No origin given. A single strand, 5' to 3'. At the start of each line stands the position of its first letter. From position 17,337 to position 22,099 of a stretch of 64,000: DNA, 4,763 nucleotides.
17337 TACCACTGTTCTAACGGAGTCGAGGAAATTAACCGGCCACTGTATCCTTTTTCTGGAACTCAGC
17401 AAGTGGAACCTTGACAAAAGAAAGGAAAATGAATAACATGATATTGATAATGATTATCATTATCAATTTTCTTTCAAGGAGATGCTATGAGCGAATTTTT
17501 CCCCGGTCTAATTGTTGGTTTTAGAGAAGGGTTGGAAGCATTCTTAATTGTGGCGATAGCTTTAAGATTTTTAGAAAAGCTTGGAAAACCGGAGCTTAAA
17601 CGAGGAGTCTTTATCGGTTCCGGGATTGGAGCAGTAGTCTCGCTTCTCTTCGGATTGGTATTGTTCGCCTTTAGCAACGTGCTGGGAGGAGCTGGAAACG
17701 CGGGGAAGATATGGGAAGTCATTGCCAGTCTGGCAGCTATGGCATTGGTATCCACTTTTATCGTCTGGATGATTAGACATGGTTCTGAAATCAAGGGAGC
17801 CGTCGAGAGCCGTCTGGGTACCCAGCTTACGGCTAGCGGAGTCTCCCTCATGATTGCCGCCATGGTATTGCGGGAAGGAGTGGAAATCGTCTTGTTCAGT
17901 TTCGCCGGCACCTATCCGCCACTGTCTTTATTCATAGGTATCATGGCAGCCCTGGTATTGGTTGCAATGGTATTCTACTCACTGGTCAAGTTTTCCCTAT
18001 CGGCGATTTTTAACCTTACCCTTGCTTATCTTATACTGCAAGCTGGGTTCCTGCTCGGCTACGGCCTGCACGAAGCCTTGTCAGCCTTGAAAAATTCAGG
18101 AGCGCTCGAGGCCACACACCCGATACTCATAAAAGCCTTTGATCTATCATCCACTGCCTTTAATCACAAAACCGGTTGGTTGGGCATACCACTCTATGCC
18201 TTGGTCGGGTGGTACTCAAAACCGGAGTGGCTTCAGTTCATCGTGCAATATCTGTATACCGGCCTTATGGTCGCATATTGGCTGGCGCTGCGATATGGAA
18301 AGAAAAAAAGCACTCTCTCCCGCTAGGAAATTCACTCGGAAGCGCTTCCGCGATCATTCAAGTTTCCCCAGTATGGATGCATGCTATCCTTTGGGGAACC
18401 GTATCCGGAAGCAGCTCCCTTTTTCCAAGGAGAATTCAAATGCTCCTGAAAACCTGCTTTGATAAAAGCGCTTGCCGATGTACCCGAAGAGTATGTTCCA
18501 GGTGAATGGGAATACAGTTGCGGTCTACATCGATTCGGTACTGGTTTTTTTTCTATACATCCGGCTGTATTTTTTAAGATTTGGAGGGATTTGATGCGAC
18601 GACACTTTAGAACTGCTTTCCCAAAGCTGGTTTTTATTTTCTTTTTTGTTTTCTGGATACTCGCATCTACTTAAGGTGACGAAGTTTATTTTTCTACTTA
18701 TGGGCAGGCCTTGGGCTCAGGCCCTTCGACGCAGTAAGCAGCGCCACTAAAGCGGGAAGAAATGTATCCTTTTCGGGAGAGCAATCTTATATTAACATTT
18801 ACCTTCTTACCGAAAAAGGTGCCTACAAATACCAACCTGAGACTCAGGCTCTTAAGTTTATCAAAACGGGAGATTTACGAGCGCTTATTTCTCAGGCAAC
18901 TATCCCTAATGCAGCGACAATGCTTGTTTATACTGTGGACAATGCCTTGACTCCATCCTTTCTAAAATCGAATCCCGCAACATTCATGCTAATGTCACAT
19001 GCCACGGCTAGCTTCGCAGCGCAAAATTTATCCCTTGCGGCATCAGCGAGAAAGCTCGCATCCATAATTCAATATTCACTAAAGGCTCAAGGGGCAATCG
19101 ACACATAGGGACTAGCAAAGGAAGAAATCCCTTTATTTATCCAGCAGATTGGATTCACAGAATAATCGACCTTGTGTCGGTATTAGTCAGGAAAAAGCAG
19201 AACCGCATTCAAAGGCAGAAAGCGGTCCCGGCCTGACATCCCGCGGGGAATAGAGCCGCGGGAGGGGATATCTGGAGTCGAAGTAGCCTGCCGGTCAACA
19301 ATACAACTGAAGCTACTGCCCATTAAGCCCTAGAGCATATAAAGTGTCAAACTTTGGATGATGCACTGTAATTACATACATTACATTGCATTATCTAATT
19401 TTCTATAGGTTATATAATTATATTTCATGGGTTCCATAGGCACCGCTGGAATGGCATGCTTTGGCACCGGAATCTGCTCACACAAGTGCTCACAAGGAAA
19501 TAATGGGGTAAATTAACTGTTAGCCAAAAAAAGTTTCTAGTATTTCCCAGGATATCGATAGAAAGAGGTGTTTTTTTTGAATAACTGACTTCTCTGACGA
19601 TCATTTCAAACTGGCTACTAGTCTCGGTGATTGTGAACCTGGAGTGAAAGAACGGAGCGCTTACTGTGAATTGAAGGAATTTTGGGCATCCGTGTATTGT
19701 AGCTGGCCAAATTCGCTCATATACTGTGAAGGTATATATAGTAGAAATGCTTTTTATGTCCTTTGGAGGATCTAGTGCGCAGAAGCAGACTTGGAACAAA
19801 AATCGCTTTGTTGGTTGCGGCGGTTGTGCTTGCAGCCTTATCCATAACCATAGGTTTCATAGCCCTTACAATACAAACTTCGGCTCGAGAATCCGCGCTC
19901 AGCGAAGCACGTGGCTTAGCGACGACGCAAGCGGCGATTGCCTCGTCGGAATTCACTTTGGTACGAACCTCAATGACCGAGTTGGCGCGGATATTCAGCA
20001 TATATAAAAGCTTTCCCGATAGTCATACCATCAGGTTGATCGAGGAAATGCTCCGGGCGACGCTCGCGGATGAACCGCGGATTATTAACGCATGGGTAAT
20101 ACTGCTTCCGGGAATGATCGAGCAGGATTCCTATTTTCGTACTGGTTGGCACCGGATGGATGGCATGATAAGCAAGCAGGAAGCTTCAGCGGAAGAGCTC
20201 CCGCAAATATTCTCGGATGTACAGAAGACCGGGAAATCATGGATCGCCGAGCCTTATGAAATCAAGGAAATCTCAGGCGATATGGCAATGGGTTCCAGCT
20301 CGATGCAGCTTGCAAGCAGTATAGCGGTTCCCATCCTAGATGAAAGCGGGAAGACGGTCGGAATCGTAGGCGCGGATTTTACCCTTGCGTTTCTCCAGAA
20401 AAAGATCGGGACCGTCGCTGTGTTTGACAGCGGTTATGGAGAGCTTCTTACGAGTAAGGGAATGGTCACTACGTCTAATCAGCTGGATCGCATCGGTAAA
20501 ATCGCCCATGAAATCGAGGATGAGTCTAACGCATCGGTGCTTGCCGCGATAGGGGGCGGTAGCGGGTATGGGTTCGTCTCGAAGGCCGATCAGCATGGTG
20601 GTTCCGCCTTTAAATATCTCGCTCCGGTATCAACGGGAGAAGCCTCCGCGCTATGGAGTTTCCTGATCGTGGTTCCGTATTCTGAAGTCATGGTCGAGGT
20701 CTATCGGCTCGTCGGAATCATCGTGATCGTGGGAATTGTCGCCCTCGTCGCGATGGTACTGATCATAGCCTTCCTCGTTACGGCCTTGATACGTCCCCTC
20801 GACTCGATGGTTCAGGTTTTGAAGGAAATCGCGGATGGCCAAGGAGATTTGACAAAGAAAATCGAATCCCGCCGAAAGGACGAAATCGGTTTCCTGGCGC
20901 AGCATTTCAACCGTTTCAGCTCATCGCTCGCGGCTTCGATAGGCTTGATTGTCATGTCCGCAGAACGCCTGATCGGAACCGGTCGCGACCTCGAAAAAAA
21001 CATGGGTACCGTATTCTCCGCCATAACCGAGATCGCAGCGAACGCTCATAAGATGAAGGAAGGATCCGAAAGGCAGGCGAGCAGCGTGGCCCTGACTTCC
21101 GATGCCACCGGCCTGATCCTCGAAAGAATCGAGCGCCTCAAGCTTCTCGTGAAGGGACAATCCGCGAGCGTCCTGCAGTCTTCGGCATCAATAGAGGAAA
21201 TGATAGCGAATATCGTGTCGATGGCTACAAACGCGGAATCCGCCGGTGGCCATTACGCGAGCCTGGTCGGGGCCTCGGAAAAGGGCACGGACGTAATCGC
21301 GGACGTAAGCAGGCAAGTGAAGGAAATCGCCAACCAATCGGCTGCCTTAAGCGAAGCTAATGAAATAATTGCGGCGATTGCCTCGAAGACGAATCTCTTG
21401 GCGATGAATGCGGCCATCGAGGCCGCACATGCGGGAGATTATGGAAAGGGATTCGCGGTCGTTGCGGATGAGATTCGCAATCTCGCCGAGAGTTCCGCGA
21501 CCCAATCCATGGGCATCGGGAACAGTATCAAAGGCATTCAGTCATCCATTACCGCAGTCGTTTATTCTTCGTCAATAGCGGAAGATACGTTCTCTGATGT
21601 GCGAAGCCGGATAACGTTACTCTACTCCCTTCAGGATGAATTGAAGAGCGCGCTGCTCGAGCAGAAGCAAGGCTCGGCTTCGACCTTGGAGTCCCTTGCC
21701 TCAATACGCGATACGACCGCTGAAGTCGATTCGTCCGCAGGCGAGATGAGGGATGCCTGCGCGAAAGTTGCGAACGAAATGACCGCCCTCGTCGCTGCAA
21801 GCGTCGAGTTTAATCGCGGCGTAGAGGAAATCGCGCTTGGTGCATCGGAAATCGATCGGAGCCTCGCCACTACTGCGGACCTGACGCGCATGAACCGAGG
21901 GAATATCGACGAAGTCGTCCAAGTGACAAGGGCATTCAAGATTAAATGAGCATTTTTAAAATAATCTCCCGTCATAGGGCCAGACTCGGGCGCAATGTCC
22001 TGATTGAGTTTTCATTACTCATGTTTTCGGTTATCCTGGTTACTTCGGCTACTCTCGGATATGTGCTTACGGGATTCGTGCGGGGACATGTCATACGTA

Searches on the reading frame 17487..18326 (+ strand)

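Call 41: search_protein_families(library=pfam, proteins=[window:17487-18326:+])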
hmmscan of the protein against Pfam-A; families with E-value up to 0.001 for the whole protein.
window:17487-18326:+ (279 aa): 1 family
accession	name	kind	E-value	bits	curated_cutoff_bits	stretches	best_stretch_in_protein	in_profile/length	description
PF03239.20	FTR1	-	2.2e-24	86.7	25.3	1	6-264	3-281/284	Iron permease FTR1 family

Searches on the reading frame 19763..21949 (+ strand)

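Call 41: search_protein_families(library=pfam, proteins=[window:19763-21949:+])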
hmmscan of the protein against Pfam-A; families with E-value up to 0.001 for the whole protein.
window:19763-21949:+ (728 aa): 4 families
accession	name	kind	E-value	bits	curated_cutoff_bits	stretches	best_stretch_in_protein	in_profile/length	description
PF00015.26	MCPsignal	-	6.2e-27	95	34.6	1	505-609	11-126/172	Methyl-accepting chemotaxis protein (MCP) signalling domain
PF00672.30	HAMP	-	1.2e-12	48.4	25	1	338-389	2-51/53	HAMP domain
PF02743.24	dCache_1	-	3.9e-09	36.9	45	1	177-300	121-237/240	Cache domain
PF22673.2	MCP-like_PDC_1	-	4.6e-06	27.5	27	1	93-213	1-113/113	Methyl-accepting chemotaxis protein-like, first PDC sensor domain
